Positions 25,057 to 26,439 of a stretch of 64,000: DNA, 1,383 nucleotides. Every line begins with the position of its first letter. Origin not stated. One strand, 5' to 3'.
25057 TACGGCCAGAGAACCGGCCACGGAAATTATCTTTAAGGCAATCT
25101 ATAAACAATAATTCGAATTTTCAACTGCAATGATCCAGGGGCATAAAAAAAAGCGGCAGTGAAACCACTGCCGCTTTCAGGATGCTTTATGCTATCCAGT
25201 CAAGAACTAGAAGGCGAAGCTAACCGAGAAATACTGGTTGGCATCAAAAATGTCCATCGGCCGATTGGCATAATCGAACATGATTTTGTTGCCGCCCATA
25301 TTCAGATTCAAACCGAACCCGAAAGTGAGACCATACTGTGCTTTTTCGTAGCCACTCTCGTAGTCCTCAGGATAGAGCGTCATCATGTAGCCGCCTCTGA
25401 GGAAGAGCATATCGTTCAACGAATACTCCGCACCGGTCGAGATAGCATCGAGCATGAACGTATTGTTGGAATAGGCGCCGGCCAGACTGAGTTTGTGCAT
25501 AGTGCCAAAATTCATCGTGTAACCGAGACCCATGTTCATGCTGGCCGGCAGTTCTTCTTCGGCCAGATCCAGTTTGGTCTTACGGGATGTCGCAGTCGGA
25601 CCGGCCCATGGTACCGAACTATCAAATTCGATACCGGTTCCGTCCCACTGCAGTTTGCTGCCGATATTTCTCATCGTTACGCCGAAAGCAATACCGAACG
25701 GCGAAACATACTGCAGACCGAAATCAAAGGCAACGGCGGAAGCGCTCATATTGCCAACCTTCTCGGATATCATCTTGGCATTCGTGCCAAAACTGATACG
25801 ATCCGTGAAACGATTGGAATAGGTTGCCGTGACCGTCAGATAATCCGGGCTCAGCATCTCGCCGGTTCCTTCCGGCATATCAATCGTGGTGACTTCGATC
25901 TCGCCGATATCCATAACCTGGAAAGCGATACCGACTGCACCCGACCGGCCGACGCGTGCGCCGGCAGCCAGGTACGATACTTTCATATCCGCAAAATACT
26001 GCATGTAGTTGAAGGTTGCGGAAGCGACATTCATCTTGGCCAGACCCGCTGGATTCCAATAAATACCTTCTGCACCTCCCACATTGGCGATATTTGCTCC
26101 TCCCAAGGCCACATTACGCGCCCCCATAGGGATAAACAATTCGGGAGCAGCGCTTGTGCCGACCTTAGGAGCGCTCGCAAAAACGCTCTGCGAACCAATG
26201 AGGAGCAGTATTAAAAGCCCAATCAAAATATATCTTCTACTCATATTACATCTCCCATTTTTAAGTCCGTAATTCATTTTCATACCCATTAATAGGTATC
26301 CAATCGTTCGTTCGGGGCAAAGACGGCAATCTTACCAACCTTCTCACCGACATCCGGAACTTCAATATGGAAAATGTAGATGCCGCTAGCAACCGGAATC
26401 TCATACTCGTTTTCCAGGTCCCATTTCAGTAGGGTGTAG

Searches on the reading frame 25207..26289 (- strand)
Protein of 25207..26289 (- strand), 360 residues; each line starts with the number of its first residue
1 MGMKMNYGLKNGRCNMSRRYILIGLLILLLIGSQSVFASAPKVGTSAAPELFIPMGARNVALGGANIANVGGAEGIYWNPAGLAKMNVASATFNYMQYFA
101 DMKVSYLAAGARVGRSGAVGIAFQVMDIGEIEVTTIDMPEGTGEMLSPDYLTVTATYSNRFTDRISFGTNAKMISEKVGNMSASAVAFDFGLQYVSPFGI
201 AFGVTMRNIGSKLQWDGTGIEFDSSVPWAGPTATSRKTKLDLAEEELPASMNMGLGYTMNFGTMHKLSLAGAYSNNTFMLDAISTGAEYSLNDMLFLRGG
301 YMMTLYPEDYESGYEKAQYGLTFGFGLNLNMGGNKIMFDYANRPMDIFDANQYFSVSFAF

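Call 9: search_protein_families(library=ncbifam, max_evalue=0.01, proteins=[window:25207-26289:-])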
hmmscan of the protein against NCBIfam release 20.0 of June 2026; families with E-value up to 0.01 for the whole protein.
window:25207-26289:- (360 aa): 4 families
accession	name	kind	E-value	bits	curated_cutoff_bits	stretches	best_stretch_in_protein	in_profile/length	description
NF033709.1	PorV_fam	subfamily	1.6e-50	172.6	90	1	45-360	1-326/326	PorV/PorQ family protein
NF033711.1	T9SS_PorQ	equivalog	7.2e-30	104.1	220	1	31-214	10-192/335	type IX secretion system protein PorQ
NF033710.1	T9SS_OM_PorV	equivalog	9.8e-19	67.7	250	1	34-218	10-213/367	type IX secretion system outer membrane channel protein PorV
NF052325.1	PorVQ2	equivalog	2.3e-17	62.9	325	1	50-343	29-333/354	putative type IX sorting system protein PorV2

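Call 10: search_protein_families(library=pfam, max_evalue=0.01, proteins=[window:25207-26289:-])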
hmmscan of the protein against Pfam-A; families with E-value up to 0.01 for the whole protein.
window:25207-26289:- (360 aa): 2 families
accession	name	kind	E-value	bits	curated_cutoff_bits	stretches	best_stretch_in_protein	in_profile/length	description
PF19572.5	PorV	-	2.7e-09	37.4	27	1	42-177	7-145/243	Type IX secretion system protein PorV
PF03349.22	Toluene_X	-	0.0012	17.8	29.7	0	61-171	26-112/421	Outer membrane protein transport protein (OMPP1/FadL/TodX)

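Call 52: search_solved_structures(query=window:25207-26289:-, max_evalue=1)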
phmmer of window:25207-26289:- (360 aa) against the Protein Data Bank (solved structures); distinct sequences matched with E-value up to 1: 1.
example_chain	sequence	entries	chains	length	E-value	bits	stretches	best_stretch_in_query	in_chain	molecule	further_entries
6h3i_F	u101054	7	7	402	0.00017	24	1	25-185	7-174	PorV | Type IX secretion system protein PorV domain-containing protein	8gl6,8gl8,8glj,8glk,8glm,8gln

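Call 76: find_homologous_proteins(query=window:25207-26289:-, max_evalue=0.00001)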
Query window:25207-26289:- (360 aa): 712 proteins with E <= 0.00001 among 7104 candidates; the best 120 are listed.
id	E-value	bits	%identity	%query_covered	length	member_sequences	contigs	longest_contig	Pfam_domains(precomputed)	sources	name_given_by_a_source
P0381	3.1e-223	758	100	96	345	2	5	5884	PF19572.6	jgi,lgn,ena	-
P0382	3.5e-155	534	70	96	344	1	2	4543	PF19572.6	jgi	-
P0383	3.5e-154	531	69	96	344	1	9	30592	PF19572.6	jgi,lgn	jgi:hypothetical protein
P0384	4.9e-148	511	67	96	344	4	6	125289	PF19572.6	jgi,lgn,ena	-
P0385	1.0e-142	493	64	95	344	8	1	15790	PF19572.6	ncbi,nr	ncbi:MAG: PorV/PorQ family protein [Candidatus Marinimicrobia bacterium]|nr:PorV/PorQ family protein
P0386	6.2e-142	491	63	91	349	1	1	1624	-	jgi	-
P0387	1.5e-141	490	63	96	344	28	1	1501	PF19572.6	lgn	-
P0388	2.8e-141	489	62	96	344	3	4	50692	-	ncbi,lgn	-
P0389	7.9e-141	487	61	96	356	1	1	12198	-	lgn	-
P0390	1.7e-139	483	63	96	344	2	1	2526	PF19572.6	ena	-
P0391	6.6e-139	481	62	96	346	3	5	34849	PF19572.6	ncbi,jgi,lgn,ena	-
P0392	8.7e-139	480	60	96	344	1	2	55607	PF19572.6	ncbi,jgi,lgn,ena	-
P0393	1.2e-138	480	61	96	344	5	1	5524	PF19572.6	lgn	-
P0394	4.1e-138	478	61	96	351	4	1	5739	PF19572.6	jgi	-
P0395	7.0e-138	477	63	94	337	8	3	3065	PF19572.6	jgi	-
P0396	1.1e-137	477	60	96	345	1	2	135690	PF19572.6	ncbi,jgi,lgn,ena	-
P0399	1.5e-133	463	59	96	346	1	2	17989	PF03687.21,PF19572.6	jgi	-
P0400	5.5e-133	461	58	96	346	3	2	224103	PF19572.6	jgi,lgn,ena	-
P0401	1.6e-132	460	62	90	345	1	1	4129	PF19572.6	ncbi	-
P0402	1.9e-132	460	59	96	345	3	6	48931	PF19572.6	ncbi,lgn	-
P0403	2.3e-132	459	57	96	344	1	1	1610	PF19572.6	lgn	-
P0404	6.4e-132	458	59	96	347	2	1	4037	PF19572.6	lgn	-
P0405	1.3e-131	457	57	94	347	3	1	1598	PF19572.6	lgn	-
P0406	7.1e-130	451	60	96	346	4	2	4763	PF13505.13,PF19572.6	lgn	-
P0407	5.9e-129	448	56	96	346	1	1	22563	PF19572.6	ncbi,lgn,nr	ncbi:PorV/PorQ family protein [candidate division KSB1 bacterium]|nr:PorV/PorQ family protein [candi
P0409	1.2e-128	447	59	96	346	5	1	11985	PF19572.6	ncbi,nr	ncbi:MAG: PorV/PorQ family protein [Candidatus Marinimicrobia bacterium]|nr:PorV/PorQ family protein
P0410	1.6e-128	447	58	95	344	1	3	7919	PF19572.6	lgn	-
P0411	1.7e-128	447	59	91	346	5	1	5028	PF19572.6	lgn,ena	-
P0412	2.5e-128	446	59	94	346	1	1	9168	PF19572.6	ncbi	-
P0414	1.5e-127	444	61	93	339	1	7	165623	PF19572.6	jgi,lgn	-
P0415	3.4e-127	442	61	91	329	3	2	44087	PF19572.6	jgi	-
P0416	3.8e-127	442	58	95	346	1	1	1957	PF19572.6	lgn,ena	-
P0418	1.3e-126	440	54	97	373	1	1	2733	PF19572.6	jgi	jgi:hypothetical protein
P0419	1.5e-126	440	58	93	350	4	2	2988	PF19572.6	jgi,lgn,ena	-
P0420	2.0e-126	440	56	96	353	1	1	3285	PF19572.6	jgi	jgi:hypothetical protein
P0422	8.4e-126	438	59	91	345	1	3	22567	PF19572.6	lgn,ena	-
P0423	8.9e-126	438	57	96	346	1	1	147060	PF19572.6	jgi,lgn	-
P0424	1.3e-125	437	59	93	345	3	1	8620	PF19572.6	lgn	-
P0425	1.4e-125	437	57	95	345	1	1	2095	PF19572.6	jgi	jgi:hypothetical protein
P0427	3.8e-125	436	56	96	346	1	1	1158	PF19572.6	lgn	-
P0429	4.1e-125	435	58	96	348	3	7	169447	PF13505.13,PF19572.6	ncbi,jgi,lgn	-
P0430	4.6e-125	435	56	96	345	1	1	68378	PF19572.6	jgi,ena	-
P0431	2.5e-124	433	57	91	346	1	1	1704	PF19572.6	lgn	-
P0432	3.6e-124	432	56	96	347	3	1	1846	PF19572.6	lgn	-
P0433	4.8e-124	432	55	93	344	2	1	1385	PF19572.6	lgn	-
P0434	6.5e-124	432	55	91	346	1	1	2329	PF19572.6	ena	-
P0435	9.4e-124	431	56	96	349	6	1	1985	PF19572.6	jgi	jgi:hypothetical protein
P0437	1.2e-123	431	58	96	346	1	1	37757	PF03687.21,PF19572.6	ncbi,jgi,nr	ncbi:MAG: PorV/PorQ family protein [candidate division KSB1 bacterium]|jgi:hypothetical protein|nr:P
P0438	2.1e-123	430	57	91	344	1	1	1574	PF19572.6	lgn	-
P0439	2.7e-123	430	57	96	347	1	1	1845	PF19572.6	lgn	-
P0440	9.8e-123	428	56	96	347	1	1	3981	PF19572.6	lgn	-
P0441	9.9e-123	428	56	96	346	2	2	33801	PF19572.6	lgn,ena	-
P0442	2.4e-122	426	55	96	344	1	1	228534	PF19572.6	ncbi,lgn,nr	ncbi:MAG: PorV/PorQ family protein [Candidatus Marinimicrobia bacterium]|nr:PorV/PorQ family protein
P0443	2.6e-122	426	56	97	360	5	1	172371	PF19572.6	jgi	jgi:hypothetical protein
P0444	3.1e-122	426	56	91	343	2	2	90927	PF19572.6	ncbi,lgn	ncbi:MAG: PorV/PorQ family protein [Fidelibacterota bacterium]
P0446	3.4e-122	426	57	89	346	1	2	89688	PF19572.6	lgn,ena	-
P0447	6.7e-122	425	57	92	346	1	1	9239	PF19572.6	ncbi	ncbi:MAG: PorV/PorQ family protein [Calditrichia bacterium]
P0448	7.0e-122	425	55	96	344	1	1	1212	PF19572.6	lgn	-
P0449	7.7e-122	425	55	95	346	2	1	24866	PF19572.6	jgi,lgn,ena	-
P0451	2.1e-121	423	54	96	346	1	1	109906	PF19572.6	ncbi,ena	-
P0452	7.4e-121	421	54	92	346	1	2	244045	PF19572.6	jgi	jgi:opacity protein-like surface antigen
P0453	1.2e-120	421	53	95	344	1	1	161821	PF19572.6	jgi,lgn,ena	jgi:hypothetical protein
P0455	1.5e-120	420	55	96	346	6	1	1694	PF19572.6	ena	-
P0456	3.4e-120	419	54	95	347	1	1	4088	PF19572.6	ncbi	-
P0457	4.5e-120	419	53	96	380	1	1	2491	PF19572.6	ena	-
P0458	5.4e-120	419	56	95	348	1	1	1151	PF19572.6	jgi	jgi:hypothetical protein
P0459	6.1e-120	418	55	91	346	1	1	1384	PF19572.6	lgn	-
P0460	8.4e-120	418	55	91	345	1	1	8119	PF19572.6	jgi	-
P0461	1.1e-119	418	56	91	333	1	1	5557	PF03349.23,PF19572.6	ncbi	ncbi:PorV/PorQ family protein [Candidatus Neomarinimicrobiota bacterium]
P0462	1.1e-119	418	55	92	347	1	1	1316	PF19572.6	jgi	jgi:hypothetical protein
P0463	1.1e-119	418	55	95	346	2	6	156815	PF03687.21,PF03349.23,PF19572.6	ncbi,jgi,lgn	jgi:hypothetical protein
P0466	6.9e-119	415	54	96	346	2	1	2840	PF19572.6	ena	-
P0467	9.7e-119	415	55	91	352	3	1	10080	PF19572.6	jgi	jgi:hypothetical protein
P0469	2.0e-118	414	53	94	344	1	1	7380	PF19572.6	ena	-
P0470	2.5e-118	413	54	95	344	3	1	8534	PF19572.6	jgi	jgi:hypothetical protein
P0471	2.5e-118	413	56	91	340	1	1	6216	PF19572.6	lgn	-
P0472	4.0e-118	412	56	95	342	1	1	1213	PF19572.6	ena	-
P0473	6.5e-118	412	54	96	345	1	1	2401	PF19572.6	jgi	jgi:opacity protein-like surface antigen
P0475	1.5e-117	411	55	96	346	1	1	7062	PF03687.21,PF03349.23,PF19572.6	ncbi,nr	ncbi:MAG: UPF0164 family protein [Gammaproteobacteria bacterium]|nr:UPF0164 family protein [Gammapro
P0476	1.6e-117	411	54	96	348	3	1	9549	PF19572.6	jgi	-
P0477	2.2e-117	410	52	95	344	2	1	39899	PF19572.6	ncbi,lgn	-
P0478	1.2e-116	408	53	90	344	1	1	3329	PF19572.6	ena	-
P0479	1.4e-116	407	55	93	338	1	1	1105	PF19572.6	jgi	-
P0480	1.8e-116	407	54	96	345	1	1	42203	PF03687.21,PF19572.6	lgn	-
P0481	2.5e-116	407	54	96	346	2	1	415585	PF19572.6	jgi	-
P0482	2.7e-116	407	53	90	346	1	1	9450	PF19572.6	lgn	-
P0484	3.6e-115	403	52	96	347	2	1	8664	PF03349.23,PF19572.6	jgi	-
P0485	3.7e-115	403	55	96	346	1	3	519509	PF19572.6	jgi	-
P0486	4.3e-115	403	54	96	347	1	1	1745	PF03687.21,PF19572.6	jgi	jgi:Type IX secretion system protein PorV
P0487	1.3e-114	401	54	96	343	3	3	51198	PF19572.6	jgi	jgi:hypothetical protein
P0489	2.7e-114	400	54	96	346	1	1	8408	PF19572.6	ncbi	-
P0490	3.1e-114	400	50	97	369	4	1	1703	PF19572.6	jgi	-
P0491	3.3e-114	400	54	95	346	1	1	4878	PF19572.6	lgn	-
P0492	3.6e-114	400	53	96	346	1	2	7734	PF19572.6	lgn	-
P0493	2.0e-113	397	52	95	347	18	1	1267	PF03349.23,PF19572.6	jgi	jgi:hypothetical protein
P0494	3.6e-113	396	52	92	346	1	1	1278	PF03687.21,PF19572.6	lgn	-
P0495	9.0e-113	395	54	93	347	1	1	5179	PF19572.6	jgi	jgi:hypothetical protein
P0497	4.3e-112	393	55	89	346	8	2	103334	PF13505.13,PF19572.6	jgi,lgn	jgi:hypothetical protein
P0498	5.1e-112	392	52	89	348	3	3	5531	PF19572.6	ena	-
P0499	8.9e-112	392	50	96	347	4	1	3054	PF19572.6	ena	-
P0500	1.7e-111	391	52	96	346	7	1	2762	PF19572.6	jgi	jgi:hypothetical protein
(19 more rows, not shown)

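Call 77: find_encoding_contigs(protein=P0452, flank=8000, max_places=2)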
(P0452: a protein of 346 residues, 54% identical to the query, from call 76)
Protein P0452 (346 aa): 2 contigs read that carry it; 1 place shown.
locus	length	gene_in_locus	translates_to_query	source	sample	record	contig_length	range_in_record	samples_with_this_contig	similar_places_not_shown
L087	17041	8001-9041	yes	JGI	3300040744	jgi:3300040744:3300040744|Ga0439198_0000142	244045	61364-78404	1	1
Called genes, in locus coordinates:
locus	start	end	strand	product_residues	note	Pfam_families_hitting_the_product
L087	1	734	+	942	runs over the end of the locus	PF07494:Reg_prop (faint), PF07495:Y_Y_Y, PF07730:HisKA_3, PF02518:HATPase_c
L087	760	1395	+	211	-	PF00072:Response_reg, PF00196:GerE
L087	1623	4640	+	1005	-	PF13620:CarboxypepD_reg, PF13715:CarbopepD_reg_2, PF07715:Plug, PF00593:TonB_dep_Rec_b-barrel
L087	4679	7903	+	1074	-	-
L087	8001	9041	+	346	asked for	PF19572:PorV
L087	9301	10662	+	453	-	PF01120:Alpha_L_fucos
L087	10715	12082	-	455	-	PF00232:Glyco_hydro_1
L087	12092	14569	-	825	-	-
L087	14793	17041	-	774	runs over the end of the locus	-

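Call 78: find_encoding_contigs(protein=P0443, flank=8000, max_places=2)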
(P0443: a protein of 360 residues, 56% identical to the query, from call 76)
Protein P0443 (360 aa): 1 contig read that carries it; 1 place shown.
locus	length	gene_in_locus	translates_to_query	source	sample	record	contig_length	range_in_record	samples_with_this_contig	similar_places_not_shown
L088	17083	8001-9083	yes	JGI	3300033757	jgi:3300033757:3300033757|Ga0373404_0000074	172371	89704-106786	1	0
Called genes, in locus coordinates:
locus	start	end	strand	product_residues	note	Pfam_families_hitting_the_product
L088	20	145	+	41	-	-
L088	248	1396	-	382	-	PF06580:His_kinase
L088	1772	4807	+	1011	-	PF13620:CarboxypepD_reg, PF13715:CarbopepD_reg_2, PF07715:Plug, PF25183:OMP_b-brl_4, PF00593:TonB_dep_Rec_b-barrel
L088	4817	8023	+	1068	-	-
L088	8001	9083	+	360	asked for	PF19572:PorV (weak)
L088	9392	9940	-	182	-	-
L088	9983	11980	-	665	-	PF22745:Nlig-Ia, PF01653:DNA_ligase_aden, PF03120:OB_DNA_ligase, PF03119:DNA_ligase_ZBD, PF14520:HHH_5 (weak), PF12826:HHH_2, PF14520:HHH_5 (weak), PF00533:BRCT, +2 more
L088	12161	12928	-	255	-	PF01145:Band_7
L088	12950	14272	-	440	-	PF25145:NfeD1b_N, PF24961:NfeD_membrane, PF01957:NfeD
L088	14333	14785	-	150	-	-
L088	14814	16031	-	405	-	-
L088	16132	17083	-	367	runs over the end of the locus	-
